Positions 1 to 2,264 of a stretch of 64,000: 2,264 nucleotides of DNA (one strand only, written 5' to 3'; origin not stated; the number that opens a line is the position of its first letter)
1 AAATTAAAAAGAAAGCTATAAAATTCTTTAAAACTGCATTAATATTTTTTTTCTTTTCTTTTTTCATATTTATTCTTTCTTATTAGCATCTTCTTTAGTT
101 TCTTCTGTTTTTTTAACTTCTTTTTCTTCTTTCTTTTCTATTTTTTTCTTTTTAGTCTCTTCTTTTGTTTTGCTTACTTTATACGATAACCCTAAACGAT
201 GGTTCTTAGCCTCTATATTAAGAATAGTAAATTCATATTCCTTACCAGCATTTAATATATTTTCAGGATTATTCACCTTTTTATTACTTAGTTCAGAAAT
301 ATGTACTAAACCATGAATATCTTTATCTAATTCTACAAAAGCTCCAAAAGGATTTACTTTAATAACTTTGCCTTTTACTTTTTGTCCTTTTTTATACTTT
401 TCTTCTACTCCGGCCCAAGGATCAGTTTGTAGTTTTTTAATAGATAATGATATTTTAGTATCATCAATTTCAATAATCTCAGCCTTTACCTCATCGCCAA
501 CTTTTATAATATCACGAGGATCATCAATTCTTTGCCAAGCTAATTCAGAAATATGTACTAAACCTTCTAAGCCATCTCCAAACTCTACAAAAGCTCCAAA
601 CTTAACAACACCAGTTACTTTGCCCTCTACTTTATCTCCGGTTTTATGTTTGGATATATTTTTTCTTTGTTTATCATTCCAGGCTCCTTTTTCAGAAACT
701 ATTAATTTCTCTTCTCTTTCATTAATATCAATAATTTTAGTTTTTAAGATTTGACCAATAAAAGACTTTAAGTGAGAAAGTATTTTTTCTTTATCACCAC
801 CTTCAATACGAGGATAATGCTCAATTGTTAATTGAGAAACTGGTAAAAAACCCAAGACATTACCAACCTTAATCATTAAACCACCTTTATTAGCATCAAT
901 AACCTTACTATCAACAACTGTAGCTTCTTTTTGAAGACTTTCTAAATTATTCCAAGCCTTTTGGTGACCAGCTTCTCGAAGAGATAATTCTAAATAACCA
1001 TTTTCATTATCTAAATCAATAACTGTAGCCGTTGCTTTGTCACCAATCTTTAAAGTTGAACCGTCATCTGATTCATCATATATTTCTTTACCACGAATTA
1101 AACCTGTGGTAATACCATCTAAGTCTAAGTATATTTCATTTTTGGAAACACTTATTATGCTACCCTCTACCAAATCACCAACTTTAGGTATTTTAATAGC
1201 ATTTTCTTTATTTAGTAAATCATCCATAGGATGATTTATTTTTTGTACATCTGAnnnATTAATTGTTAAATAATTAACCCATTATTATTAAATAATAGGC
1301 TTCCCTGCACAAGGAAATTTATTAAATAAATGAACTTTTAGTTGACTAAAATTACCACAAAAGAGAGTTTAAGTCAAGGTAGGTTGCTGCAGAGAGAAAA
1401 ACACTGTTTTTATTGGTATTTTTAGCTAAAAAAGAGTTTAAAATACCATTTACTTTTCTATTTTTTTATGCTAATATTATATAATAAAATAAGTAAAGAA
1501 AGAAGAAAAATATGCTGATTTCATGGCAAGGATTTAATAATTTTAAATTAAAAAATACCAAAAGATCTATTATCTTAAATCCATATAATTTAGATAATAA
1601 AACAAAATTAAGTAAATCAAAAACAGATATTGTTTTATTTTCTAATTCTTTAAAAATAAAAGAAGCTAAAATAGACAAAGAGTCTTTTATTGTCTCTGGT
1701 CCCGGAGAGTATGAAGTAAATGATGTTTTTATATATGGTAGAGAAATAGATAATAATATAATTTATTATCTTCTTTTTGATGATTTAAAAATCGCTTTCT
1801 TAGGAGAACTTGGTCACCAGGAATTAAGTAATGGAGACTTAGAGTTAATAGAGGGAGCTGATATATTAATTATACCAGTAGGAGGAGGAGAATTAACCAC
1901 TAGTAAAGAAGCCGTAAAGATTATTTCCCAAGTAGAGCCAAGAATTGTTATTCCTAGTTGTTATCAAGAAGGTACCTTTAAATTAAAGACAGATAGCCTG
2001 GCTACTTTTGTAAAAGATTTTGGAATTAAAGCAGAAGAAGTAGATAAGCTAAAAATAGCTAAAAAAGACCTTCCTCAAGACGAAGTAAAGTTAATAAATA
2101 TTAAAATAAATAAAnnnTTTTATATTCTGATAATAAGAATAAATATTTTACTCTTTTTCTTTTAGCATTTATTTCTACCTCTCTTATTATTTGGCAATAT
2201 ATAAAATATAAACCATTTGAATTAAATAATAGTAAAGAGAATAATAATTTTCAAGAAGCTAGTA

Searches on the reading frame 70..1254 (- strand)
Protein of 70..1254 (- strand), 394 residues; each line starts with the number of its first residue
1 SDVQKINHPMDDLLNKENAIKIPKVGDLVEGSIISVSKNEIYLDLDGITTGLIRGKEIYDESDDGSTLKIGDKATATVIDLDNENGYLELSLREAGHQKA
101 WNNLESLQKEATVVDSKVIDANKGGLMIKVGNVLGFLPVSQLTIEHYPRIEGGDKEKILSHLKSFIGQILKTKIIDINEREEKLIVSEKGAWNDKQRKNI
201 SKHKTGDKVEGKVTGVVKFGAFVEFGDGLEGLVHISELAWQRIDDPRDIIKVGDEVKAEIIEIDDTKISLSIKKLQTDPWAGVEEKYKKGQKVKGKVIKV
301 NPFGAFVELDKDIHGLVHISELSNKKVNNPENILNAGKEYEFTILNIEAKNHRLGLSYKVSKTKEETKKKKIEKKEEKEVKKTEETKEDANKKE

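Call 61: search_protein_families(library=pfam, proteins=[window:70-1254:-], max_evalue=0.00001)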
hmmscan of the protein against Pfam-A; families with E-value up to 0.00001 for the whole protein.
window:70-1254:- (394 aa): 4 families
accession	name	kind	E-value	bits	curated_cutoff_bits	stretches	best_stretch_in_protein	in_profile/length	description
PF00575.29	S1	-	1.7e-56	188.9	22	3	202-273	1-74/74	S1 RNA binding domain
PF23459.1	S1_RRP5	-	2e-17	63.9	27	1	287-357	1-71/72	RRP5 S1 domain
PF21710.3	Spt6_S1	-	2.1e-08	34.8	27.5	0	288-358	15-86/91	Spt6, S1/OB domain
PF21543.3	CvfB_2nd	-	1.9e-06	28.1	27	0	208-273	16-75/76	Virulence regulatory factor CvfB, second domain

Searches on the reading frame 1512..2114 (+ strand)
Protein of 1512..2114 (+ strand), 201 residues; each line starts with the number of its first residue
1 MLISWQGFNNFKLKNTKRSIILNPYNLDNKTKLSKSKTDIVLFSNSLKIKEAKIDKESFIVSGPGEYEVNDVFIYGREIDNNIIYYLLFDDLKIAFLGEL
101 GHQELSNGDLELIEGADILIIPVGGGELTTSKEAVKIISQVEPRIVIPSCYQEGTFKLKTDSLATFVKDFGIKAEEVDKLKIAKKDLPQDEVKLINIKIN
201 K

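Call 61: search_protein_families(library=pfam, proteins=[window:1512-2114:+], max_evalue=0.00001)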
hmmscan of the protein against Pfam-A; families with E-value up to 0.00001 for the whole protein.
window:1512-2114:+ (201 aa): 1 family
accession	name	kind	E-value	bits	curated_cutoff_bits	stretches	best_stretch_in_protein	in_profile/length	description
PF13483.12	Lactamase_B_3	-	2.7e-22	79.9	24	1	3-148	2-158/160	Beta-lactamase superfamily domain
